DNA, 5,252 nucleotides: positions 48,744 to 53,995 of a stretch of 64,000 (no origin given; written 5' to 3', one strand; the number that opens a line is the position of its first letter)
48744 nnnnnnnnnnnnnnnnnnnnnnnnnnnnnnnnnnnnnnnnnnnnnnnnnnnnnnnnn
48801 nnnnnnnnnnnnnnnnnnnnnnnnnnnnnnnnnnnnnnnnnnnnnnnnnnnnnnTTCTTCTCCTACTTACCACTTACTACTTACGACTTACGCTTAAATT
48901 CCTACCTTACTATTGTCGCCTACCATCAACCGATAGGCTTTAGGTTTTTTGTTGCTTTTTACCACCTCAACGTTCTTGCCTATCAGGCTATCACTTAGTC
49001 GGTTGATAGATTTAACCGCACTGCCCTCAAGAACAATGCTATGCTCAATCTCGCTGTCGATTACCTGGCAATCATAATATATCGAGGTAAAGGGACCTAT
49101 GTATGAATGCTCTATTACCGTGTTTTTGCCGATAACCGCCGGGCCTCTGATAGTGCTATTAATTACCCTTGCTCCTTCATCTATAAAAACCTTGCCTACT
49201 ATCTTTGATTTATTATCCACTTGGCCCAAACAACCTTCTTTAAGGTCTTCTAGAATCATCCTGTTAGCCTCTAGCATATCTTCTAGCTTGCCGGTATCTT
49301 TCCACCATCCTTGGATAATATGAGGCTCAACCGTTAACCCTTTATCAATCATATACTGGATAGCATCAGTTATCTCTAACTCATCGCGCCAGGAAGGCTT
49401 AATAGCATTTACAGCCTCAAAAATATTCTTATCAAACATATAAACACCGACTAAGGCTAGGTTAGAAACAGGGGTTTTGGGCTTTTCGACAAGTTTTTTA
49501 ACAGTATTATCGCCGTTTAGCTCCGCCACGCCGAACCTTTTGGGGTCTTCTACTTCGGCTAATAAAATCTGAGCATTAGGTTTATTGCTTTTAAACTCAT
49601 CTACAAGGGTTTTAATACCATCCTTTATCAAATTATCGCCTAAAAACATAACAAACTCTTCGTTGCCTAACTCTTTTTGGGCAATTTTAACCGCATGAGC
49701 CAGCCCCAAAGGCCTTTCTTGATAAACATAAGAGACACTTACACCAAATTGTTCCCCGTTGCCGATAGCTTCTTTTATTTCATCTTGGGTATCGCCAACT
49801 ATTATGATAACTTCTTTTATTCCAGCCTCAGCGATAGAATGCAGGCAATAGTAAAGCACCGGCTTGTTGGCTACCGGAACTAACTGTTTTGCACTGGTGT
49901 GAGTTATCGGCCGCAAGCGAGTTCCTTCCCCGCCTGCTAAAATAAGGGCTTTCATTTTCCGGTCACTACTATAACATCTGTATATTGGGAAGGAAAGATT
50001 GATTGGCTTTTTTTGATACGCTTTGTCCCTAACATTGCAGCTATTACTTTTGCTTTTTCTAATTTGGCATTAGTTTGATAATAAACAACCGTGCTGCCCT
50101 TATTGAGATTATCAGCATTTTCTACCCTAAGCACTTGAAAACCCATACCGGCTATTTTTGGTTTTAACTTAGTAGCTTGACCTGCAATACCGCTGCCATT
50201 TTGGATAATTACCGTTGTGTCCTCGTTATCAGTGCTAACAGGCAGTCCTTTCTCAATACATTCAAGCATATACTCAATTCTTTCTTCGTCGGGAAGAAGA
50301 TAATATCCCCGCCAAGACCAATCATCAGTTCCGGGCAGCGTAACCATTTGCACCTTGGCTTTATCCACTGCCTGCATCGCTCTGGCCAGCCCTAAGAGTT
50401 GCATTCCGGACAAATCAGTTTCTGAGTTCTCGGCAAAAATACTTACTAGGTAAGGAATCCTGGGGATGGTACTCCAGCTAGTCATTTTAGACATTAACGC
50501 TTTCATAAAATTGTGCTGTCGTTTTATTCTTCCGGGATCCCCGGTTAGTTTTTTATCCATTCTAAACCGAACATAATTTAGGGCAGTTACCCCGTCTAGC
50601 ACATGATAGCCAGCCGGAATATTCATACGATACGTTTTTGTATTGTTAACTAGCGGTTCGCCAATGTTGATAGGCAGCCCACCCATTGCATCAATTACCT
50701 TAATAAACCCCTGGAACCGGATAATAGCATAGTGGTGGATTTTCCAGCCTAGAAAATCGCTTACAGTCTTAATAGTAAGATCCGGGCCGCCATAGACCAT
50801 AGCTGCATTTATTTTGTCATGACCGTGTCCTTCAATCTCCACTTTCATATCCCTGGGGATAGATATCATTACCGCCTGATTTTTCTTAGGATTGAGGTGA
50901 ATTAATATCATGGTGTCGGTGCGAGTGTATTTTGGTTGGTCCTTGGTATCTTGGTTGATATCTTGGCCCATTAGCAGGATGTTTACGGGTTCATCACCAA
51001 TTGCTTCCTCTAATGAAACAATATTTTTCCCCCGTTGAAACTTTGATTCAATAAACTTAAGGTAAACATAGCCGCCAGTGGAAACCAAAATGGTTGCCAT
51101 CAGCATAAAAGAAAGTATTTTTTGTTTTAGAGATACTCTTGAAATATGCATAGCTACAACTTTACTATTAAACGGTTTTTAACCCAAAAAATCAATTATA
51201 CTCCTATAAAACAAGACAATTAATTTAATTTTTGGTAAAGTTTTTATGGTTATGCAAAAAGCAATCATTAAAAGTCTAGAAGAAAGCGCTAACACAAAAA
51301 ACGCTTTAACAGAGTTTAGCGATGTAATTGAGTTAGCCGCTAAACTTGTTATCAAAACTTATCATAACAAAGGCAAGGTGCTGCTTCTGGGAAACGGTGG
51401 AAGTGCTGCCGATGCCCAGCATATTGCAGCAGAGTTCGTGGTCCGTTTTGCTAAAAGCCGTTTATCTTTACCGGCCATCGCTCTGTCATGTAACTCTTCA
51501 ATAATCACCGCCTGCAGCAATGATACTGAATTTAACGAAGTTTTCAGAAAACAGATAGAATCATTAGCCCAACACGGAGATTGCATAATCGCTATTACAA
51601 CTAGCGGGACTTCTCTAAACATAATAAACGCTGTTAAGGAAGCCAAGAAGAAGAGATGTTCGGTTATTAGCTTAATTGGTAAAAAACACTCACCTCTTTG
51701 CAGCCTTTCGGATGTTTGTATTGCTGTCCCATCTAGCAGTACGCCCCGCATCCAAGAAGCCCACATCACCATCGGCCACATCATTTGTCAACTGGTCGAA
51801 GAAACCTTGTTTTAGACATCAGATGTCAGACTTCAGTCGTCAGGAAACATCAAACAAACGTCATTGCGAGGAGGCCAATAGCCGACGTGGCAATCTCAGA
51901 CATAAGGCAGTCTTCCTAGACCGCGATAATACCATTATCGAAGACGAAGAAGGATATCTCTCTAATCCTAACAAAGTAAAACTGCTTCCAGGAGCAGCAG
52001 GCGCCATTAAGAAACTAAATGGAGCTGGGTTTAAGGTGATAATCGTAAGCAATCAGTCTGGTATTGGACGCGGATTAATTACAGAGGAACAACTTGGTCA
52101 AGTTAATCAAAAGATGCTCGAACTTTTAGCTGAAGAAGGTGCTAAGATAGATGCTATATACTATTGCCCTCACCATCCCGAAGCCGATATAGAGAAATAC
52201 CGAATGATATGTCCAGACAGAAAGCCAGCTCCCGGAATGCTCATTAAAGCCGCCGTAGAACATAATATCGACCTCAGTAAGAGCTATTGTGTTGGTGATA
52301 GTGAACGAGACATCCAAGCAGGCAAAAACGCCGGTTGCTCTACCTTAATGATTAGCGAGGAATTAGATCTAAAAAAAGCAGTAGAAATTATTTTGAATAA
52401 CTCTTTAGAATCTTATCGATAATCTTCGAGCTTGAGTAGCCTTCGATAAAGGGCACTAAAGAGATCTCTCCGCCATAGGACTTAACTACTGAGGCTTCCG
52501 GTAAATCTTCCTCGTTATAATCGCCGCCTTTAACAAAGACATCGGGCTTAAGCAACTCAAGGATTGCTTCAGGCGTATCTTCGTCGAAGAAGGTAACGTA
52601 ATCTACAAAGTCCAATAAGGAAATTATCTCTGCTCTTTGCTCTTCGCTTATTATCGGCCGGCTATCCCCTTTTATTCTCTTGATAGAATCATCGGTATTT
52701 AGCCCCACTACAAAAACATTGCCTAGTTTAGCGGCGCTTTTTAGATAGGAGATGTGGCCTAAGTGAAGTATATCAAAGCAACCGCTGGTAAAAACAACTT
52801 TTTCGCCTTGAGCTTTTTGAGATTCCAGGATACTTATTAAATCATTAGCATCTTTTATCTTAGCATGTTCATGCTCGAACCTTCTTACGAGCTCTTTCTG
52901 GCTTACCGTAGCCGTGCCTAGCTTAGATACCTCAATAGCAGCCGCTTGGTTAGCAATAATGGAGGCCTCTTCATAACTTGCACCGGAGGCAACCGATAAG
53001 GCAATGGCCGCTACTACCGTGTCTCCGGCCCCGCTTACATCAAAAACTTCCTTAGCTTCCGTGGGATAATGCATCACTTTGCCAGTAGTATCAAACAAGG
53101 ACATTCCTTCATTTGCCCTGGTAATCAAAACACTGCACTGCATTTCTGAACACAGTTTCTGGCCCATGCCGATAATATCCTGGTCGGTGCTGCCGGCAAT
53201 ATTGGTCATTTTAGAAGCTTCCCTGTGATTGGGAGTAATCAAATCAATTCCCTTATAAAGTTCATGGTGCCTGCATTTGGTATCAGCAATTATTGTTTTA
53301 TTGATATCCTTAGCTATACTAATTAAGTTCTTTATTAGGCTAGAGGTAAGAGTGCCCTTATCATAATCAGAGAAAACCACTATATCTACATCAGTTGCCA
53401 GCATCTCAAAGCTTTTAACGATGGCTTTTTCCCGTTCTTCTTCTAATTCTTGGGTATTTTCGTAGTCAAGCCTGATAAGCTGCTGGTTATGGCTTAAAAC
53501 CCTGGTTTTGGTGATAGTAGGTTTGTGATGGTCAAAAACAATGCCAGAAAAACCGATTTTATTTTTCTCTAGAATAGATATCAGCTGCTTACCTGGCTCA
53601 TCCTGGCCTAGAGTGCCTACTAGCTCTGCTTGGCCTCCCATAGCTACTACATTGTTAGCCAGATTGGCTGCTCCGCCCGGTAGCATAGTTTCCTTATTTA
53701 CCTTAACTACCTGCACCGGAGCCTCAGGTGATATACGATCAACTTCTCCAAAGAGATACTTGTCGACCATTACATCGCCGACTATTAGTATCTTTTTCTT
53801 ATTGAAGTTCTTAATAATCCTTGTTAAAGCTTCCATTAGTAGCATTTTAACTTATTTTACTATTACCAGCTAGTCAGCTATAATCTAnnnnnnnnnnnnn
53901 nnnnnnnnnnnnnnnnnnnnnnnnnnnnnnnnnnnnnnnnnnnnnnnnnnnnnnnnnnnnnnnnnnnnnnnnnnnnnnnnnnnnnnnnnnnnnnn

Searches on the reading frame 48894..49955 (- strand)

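Call 30: search_protein_families(library=ncbifam, proteins=[window:48894-49955:-], max_evalue=0.001)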
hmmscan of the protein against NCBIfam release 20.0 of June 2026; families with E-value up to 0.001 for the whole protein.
window:48894-49955:- (353 aa): 42 families (the best 25 are shown)
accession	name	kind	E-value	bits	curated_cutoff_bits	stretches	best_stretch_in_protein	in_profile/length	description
TIGR01208.1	rmlA_long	equivalog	1.9e-146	487.5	320.25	1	2-351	1-351/353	glucose-1-phosphate thymidylyltransferase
TIGR03992.1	Arch_glmU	subfamily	1.9e-84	283.8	292.1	1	1-331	1-327/393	bifunctional sugar-1-phosphate nucleotidylyltransferase/acetyltransferase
NF041173.1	Sug_nt_acttase_Thmprot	equivalog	8.2e-65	219.3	600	1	1-330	1-326/405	bifunctional sugar-1-phosphate nucleotidylyltransferase/acetyltransferase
NF041313.1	UDPGP_AglF_Halo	equivalog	1.8e-57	194.4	400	1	1-233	1-233/234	UTP--glucose-1-phosphate uridylyltransferase AglF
TIGR01207.1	rmlA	equivalog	1.2e-54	185.3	360.65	1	2-234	1-236/286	glucose-1-phosphate thymidylyltransferase RfbA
NF052502.1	man1P_GTase_Rv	exception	4.5e-49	167.2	440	1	2-343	2-336/352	mannose-1-phosphate guanylyltransferase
NF012024.0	PRK15480.1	equivalog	1.4e-46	159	588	1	2-235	5-241/292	glucose-1-phosphate thymidylyltransferase RfbA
TIGR01099.1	galU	equivalog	4.6e-38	131.3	326.8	2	72-230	94-261/261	UTP--glucose-1-phosphate uridylyltransferase GalU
NF010934.1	PRK14354.1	equivalog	1.6e-30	106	450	1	3-331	2-322/447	bifunctional UDP-N-acetylglucosamine diphosphorylase/glucosamine-1-phosphate N-acetyltransferase GlmU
NF003670.0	PRK05293.1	equivalog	3.6e-29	101.9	470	1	3-237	7-261/382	glucose-1-phosphate adenylyltransferase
NF045761.1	NAMPUrTaseMurU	equivalog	3.3e-28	99.1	250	1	1-231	1-224/226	N-acetylmuramate alpha-1-phosphate uridylyltransferase MurU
TIGR01173.1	glmU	equivalog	4.2e-27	95.1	366.85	1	1-334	1-350/452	bifunctional UDP-N-acetylglucosamine diphosphorylase/glucosamine-1-phosphate N-acetyltransferase GlmU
TIGR02091.1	glgC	equivalog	1e-24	87.3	424.9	1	2-333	2-358/364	glucose-1-phosphate adenylyltransferase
NF010935.0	PRK14355.1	equivalog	3e-22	78.9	718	1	2-329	5-327/459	bifunctional UDP-N-acetylglucosamine diphosphorylase/glucosamine-1-phosphate N-acetyltransferase GlmU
NF009928.0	PRK13389.1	equivalog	5e-22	78.4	548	2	72-223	102-268/302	UTP--glucose-1-phosphate uridylyltransferase GalU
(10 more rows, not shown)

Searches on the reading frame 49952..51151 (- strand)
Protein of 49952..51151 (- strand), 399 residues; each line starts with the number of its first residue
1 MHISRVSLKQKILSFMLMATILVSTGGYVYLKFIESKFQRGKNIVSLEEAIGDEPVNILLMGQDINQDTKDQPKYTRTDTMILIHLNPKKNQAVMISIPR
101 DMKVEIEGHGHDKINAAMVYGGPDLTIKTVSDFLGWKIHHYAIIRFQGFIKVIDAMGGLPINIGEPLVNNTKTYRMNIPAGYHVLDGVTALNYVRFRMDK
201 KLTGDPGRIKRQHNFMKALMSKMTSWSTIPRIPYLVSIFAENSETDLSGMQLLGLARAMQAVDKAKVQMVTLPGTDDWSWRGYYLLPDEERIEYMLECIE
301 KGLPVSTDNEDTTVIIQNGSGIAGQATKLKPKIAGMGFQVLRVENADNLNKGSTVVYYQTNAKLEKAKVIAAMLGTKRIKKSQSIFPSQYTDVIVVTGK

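Call 30: search_protein_families(library=ncbifam, proteins=[window:49952-51151:-], max_evalue=0.001)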
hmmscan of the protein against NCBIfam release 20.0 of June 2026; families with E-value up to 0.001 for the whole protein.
window:49952-51151:- (399 aa): 4 families
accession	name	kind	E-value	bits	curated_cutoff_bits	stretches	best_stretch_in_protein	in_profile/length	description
TIGR00350.1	lytR_cpsA_psr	domain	1.2e-42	145.7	62.3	1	77-224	2-151/152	LCP family glycopolymer transferase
NF006897.1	PRK09379.1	equivalog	1.8e-37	129.2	441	1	37-291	40-286/298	polyisoprenyl-teichoic acid--peptidoglycan teichoic acid transferase TagU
NF047591.1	ligase_LytR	equivalog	4e-35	121.7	450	1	16-313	11-325/336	glycopolymer--peptidoglycan transferase LytR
NF051849.1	LCP_trans_Cps2A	equivalog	2.9e-22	79.5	650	1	76-297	239-458/477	LCP family glycopolymer transferase CpsA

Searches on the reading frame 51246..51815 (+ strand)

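Call 29: search_protein_families(library=pfam, proteins=[window:51246-51815:+], max_evalue=0.001)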
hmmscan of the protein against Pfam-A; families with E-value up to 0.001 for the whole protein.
window:51246-51815:+ (189 aa): 3 families
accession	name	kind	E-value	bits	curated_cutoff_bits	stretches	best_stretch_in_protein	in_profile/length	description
PF13580.11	SIS_2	-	3.2e-23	82.7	27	1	19-144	12-137/138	SIS domain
PF01380.27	SIS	-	5.3e-10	39.6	25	1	97-165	40-108/131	SIS domain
PF05315.17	ICEA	-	2.1e-05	24.6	24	1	36-136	23-121/218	ICEA Protein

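Call 30: search_protein_families(library=ncbifam, proteins=[window:51246-51815:+], max_evalue=0.001)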
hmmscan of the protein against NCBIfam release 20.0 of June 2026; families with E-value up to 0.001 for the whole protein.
window:51246-51815:+ (189 aa): 19 families
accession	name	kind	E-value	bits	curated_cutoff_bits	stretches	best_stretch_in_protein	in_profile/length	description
NF010546.0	PRK13936.1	equivalog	1e-55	188.6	276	1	1-189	1-193/197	phosphoheptose isomerase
TIGR00441.1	gmhA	equivalog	1e-50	171.8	209.45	1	33-185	2-154/154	D-sedoheptulose 7-phosphate isomerase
NF001628.0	PRK00414.1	equivalog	4.5e-41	140.6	265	1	5-187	4-189/192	D-sedoheptulose 7-phosphate isomerase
NF008138.0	PRK10886.1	equivalog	8.2e-38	130.1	352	1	3-189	1-191/196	DnaA initiator-associating protein DiaA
NF010547.0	PRK13938.1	equivalog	7.4e-36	123.6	320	1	34-189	37-192/196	D-sedoheptulose 7-phosphate isomerase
NF040776.2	AlsR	equivalog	7e-11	41.6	400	1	106-169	172-235/279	transcriptional repressor AlsR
NF008458.0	PRK11337.1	equivalog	4.4e-10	39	378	1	106-169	184-247/293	MurR/RpiR family transcriptional regulator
NF003915.0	PRK05441.1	subfamily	5.2e-10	38.8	168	1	8-161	27-182/300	N-acetylmuramic acid 6-phosphate etherase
NF041755.1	RuMP_HxlAB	equivalog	7e-08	31.8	500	1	108-167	286-345/391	bifunctional 3-hexulose-6-phosphate synthase/6-phospho-3-hexuloisomerase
TIGR03127.2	RuMP_HxlB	equivalog_domain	1.6e-07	31.4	160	1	108-169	70-131/178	6-phospho-3-hexuloisomerase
NF009222.0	PRK12570.1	subfamily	7.4e-07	28.3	255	1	8-161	34-189/307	N-acetylmuramic acid 6-phosphate etherase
NF002805.0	PRK02947.1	subfamily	1.8e-06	27.3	135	1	22-149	20-146/247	sugar isomerase domain-containing protein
NF046059.1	NagB_SO3506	equivalog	9.1e-06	25.2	430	1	96-161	75-137/330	glucosamine-6-phosphate deaminase NagB-II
TIGR00274.1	TIGR00274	equivalog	5.5e-05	22.4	302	1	13-160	28-176/291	N-acetylmuramic acid 6-phosphate etherase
NF006425.0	PRK08674.1-5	equivalog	7.3e-05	21.8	471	0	15-60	21-68/358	bifunctional phosphoglucose/phosphomannose isomerase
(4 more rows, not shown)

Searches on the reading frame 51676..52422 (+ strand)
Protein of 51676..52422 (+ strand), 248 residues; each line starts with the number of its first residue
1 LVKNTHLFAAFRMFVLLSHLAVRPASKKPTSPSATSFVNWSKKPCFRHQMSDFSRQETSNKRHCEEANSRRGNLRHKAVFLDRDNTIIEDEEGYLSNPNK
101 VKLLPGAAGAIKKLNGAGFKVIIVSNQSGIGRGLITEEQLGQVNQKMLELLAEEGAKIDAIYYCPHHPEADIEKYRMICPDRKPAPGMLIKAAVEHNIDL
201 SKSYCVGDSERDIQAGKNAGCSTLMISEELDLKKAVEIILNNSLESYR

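Call 29: search_protein_families(library=pfam, proteins=[window:51676-52422:+], max_evalue=0.001)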
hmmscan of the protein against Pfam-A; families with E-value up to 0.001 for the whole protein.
window:51676-52422:+ (248 aa): 6 families
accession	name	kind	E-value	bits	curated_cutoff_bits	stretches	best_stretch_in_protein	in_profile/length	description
PF13419.12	HAD_2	-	5.7e-11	43.3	23.8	1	181-225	133-177/178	Haloacid dehalogenase-like hydrolase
PF00702.32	Hydrolase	-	1.4e-10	42.3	26.4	1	86-220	82-191/191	haloacid dehalogenase-like hydrolase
PF13242.12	Hydrolase_like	-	1.4e-09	38.1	22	1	182-227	3-49/75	HAD-hyrolase-like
PF08645.17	PNK3P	-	2.4e-08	34.3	22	1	80-210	4-127/161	Polynucleotide kinase 3 phosphatase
PF13344.12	Hydrolase_6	-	0.00096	19.6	27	0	100-131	12-43/101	Haloacid dehalogenase-like hydrolase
PF12710.13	HAD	-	0.00099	20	27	0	103-216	85-188/189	haloacid dehalogenase-like hydrolase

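Call 30: search_protein_families(library=ncbifam, proteins=[window:51676-52422:+], max_evalue=0.001)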
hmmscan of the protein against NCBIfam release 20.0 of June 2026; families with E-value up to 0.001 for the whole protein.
window:51676-52422:+ (248 aa): 24 families
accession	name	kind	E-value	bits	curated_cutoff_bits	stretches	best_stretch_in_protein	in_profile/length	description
NF006506.0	PRK08942.1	equivalog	4.4e-49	166.5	178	1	76-226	3-147/182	D-glycero-beta-D-manno-heptose 1,7-bisphosphate 7-phosphatase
TIGR01656.1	Histidinol-ppas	subfamily_domain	4.6e-41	140.2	84.15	1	77-223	1-142/149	histidinol-phosphate phosphatase domain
TIGR00213.1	GmhB_yaeD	subfamily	3.8e-40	137.4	149.6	1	77-224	2-147/176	D-glycero-beta-D-manno-heptose 1,7-bisphosphate 7-phosphatase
TIGR01662.1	HAD-SF-IIIA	subfamily_domain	5.6e-33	114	44.6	1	77-224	1-136/141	HAD-IIIA family hydrolase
NF050049.1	HBPPhtaseGmhB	domain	3.3e-26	92.1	250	1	75-229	2-146/171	D-glycero-alpha-D-manno-heptose-1,7-bisphosphate 7-phosphatase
NF003937.0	PRK05446.1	equivalog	2.1e-24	86.2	443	1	76-240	3-163/355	bifunctional histidinol-phosphatase/imidazoleglycerol-phosphate dehydratase HisB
TIGR01261.1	hisB_Nterm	equivalog_domain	5.6e-23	81.2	140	1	77-228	2-148/161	histidinol-phosphatase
NF005264.0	PRK06769.1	equivalog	4.1e-22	78.8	217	1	76-227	4-137/175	HAD-IIIA family hydrolase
NF009695.0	PRK13222.1-2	equivalog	5.8e-09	35.8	225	1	179-226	146-193/226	phosphoglycolate phosphatase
TIGR01449.2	PGP_bact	equivalog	7.1e-08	32.2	180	1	180-228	138-186/213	phosphoglycolate phosphatase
TIGR01668.1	YqeG_hyp_ppase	hypoth_equivalog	1.6e-07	31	89.1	1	77-228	26-137/170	YqeG family HAD IIIA-type phosphatase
TIGR01664.1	DNA-3'-Pase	equivalog_domain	4.1e-07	30.1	107.65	1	79-210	16-137/167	DNA 3'-phosphatase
NF009696.0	PRK13222.1-3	equivalog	2.4e-06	27.4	359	1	177-225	133-185/223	N-acetylmuramic acid 6-phosphate phosphatase MupP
NF009804.0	PRK13288.1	equivalog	1.4e-05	24.6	218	1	182-227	137-182/215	pyrophosphatase PpaX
TIGR01460.1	HAD-SF-IIA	subfamily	1.5e-05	24.9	100.15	0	102-131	14-43/246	HAD-IIA family hydrolase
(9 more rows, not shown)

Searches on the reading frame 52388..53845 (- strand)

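Call 30: search_protein_families(library=ncbifam, proteins=[window:52388-53845:-], max_evalue=0.001)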
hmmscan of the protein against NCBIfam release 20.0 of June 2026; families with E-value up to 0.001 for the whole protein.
window:52388-53845:- (485 aa): 32 families (the best 25 are shown)
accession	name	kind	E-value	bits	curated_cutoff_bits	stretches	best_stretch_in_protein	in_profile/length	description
NF008454.0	PRK11316.1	equivalog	9.2e-152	505.9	521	1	10-481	4-473/475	bifunctional D-glycero-beta-D-manno-heptose-7-phosphate kinase/D-glycero-beta-D-manno-heptose 1-phosphate adenylyltransferase HldE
TIGR02198.1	rfaE_dom_I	equivalog_domain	3.5e-112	374.6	345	1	11-321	2-312/315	D-glycero-beta-D-manno-heptose-7-phosphate kinase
TIGR02199.1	rfaE_dom_II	equivalog_domain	2.8e-58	195.8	181.5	1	340-480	3-143/144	D-glycero-beta-D-manno-heptose 1-phosphate adenylyltransferase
TIGR02152.1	D_ribokin_bact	equivalog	2.2e-24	86.3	299.65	1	19-313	1-288/298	ribokinase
TIGR03168.1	1-PFK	subfamily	2.9e-23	82.2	216.4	1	45-319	23-295/305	hexose kinase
TIGR03828.1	pfkB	equivalog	1.6e-21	76.6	292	1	45-318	23-294/305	1-phosphofructokinase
NF008353.0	PRK11142.1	equivalog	5.1e-18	65.6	341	1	17-324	3-303/307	ribokinase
TIGR00125.1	cyt_tran_rel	domain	6.6e-14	51.8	27.7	1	350-415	1-63/65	adenylyltransferase/cytidyltransferase family protein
TIGR04382.1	myo_inos_iolC_N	equivalog_domain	5.7e-12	45.5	300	1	194-314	183-298/309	5-dehydro-2-deoxygluconokinase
NF049991.1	TagKinase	equivalog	1.3e-11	43.9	420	1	176-312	169-302/321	tagatose kinase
NF053626.1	RibKinHalex1628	equivalog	2.5e-11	43.6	330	1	35-323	18-290/293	ATP-dependent ribose-1-phosphate kinase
TIGR01518.1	g3p_cytidyltrns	equivalog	1.8e-10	41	165.4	1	351-446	1-95/125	glycerol-3-phosphate cytidylyltransferase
NF006957.1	PRK09434.1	equivalog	3.3e-10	40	450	2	230-299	205-274/302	fructokinase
NF007632.0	PRK10294.1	equivalog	1.3e-09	37.8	353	1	55-318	36-299/310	6-phosphofructokinase II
NF007068.0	PRK09513.1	equivalog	6e-09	35.5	432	1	113-312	93-292/312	1-phosphofructokinase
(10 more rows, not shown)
